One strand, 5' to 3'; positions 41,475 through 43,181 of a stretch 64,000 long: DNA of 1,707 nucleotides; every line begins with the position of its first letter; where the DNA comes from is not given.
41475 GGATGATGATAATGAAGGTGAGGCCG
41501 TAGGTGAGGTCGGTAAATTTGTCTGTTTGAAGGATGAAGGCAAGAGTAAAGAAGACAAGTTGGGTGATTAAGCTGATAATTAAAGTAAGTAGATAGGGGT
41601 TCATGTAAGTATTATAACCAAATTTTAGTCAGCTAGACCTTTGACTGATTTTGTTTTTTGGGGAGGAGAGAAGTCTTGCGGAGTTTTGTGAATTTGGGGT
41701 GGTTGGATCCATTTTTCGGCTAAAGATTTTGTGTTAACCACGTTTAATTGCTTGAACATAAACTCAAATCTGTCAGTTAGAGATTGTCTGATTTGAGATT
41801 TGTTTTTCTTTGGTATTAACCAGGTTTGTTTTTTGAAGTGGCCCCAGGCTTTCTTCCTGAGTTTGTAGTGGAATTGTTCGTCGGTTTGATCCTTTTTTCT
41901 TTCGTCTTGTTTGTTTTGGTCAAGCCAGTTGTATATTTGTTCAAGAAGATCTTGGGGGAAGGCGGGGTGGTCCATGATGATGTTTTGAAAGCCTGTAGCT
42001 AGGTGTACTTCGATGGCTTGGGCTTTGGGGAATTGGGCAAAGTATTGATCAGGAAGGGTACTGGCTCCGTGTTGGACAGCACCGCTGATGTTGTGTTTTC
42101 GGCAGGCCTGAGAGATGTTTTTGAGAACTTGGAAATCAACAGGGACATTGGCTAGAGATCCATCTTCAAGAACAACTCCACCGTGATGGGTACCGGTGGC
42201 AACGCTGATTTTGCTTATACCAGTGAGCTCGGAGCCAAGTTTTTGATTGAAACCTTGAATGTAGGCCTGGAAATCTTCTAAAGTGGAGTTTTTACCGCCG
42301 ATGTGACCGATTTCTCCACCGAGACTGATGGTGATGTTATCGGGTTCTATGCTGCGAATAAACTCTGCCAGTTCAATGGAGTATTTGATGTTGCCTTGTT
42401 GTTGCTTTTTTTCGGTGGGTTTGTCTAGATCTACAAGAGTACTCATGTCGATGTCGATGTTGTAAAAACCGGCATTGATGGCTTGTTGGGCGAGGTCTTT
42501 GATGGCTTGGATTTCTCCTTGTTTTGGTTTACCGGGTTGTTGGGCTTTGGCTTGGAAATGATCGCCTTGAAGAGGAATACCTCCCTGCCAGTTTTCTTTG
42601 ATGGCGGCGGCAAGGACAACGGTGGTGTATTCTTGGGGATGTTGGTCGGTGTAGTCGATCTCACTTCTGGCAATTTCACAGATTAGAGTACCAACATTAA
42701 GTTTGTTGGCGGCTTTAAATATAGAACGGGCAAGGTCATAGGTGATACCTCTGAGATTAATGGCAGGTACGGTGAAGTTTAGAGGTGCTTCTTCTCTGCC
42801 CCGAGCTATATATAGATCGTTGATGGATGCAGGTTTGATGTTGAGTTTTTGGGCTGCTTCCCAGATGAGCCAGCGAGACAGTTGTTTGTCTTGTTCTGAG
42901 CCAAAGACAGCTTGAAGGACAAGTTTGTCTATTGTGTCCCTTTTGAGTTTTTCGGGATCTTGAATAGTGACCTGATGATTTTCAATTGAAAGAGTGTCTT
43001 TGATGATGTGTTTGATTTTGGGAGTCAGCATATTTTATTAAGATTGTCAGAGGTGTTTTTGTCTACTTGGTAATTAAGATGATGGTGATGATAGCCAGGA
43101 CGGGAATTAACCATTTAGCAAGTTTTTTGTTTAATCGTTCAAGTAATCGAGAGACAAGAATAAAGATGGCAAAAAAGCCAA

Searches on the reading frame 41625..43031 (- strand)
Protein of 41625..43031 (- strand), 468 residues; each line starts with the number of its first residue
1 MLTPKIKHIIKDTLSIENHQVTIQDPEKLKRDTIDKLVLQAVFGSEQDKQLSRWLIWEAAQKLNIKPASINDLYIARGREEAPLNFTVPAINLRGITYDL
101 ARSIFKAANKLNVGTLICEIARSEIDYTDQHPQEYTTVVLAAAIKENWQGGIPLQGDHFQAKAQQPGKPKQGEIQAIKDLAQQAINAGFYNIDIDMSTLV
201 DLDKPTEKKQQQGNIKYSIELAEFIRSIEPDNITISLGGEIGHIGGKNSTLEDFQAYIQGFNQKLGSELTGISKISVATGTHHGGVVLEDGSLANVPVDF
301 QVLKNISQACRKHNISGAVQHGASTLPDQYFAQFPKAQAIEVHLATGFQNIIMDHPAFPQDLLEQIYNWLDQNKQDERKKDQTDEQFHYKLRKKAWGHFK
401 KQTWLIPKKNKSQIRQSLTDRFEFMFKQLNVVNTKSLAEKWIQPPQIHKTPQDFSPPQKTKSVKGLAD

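Call 17: search_protein_families(library=pfam, proteins=[window:41625-43031:-], max_evalue=0.001)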
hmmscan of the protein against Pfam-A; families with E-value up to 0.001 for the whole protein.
window:41625-43031:- (468 aa): 1 family
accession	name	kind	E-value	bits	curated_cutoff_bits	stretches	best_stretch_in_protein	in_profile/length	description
PF01116.26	F_bP_aldolase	-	3e-15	56.9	25.5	1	85-356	14-241/277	Fructose-bisphosphate aldolase class-II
